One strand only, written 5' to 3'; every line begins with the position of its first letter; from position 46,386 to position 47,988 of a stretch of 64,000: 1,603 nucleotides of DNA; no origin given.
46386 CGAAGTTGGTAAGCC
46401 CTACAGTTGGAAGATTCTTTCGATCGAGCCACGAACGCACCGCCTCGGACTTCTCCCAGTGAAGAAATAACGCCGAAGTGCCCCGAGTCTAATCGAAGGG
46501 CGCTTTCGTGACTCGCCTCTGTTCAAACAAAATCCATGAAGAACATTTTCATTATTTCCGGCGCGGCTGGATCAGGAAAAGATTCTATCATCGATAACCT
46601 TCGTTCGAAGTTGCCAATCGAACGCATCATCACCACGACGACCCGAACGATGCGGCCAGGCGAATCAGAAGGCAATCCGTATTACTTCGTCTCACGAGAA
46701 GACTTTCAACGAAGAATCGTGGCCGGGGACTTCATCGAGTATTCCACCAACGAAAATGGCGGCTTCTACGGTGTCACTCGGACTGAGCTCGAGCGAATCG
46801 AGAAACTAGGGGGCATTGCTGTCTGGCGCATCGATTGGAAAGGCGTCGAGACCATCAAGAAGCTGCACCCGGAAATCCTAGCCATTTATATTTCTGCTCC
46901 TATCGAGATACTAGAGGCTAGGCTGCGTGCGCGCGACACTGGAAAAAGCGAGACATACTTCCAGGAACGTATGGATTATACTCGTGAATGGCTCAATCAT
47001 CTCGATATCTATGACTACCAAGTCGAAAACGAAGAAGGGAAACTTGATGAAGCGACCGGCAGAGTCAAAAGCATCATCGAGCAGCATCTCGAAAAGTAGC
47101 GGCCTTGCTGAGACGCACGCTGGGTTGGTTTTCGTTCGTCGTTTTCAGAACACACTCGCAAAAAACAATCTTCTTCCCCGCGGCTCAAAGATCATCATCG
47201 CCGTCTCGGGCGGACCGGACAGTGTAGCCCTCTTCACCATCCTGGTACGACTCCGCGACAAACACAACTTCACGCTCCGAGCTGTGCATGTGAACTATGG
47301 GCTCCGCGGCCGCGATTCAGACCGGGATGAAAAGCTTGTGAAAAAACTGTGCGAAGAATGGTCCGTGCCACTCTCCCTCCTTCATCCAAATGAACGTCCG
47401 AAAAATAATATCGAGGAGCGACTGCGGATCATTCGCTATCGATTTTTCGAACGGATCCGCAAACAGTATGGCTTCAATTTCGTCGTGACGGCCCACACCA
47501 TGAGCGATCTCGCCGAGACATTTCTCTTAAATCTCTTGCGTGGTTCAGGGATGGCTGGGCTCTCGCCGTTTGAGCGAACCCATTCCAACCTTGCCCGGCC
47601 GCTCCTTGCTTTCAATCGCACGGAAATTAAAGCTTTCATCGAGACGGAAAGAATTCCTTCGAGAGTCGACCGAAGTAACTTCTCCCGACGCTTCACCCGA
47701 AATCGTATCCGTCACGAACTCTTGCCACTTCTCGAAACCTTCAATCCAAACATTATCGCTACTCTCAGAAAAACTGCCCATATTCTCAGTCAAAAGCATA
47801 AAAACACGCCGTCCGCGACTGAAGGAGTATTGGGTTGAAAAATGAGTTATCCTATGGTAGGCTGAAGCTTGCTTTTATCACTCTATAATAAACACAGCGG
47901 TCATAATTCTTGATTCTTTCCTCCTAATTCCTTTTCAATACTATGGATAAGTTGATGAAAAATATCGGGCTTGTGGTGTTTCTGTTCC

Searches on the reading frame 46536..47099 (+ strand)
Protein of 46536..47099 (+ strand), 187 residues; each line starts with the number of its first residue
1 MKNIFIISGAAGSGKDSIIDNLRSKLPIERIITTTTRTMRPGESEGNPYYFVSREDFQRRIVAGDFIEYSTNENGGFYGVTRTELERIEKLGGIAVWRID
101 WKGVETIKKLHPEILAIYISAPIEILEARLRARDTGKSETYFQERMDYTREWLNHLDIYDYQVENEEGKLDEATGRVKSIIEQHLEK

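Call 10: search_protein_families(library=pfam, proteins=[window:46536-47099:+], max_evalue=0.001)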
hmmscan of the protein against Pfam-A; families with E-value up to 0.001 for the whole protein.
window:46536-47099:+ (187 aa): 1 family
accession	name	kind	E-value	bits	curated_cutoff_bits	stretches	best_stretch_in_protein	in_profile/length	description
PF00625.27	Guanylate_kin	-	4.1e-33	115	25.2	1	3-183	3-181/182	Guanylate kinase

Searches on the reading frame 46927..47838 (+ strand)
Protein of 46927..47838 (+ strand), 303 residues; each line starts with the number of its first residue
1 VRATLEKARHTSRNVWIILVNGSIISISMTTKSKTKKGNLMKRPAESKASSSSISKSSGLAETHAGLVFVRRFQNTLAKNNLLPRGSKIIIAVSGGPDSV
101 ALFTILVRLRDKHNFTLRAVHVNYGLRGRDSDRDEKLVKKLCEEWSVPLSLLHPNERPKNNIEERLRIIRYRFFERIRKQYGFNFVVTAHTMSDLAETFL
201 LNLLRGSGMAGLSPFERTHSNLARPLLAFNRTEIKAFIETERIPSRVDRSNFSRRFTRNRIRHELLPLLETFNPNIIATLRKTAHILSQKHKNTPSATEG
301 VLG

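Call 9: search_protein_families(library=pfam, proteins=[window:46927-47838:+], max_evalue=0.001)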
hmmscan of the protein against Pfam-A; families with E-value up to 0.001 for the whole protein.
window:46927-47838:+ (303 aa): 1 family
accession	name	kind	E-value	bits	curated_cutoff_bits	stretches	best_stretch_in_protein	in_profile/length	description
PF01171.26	ATP_bind_3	-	3.2e-50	170.8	27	1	88-264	1-182/182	PP-loop family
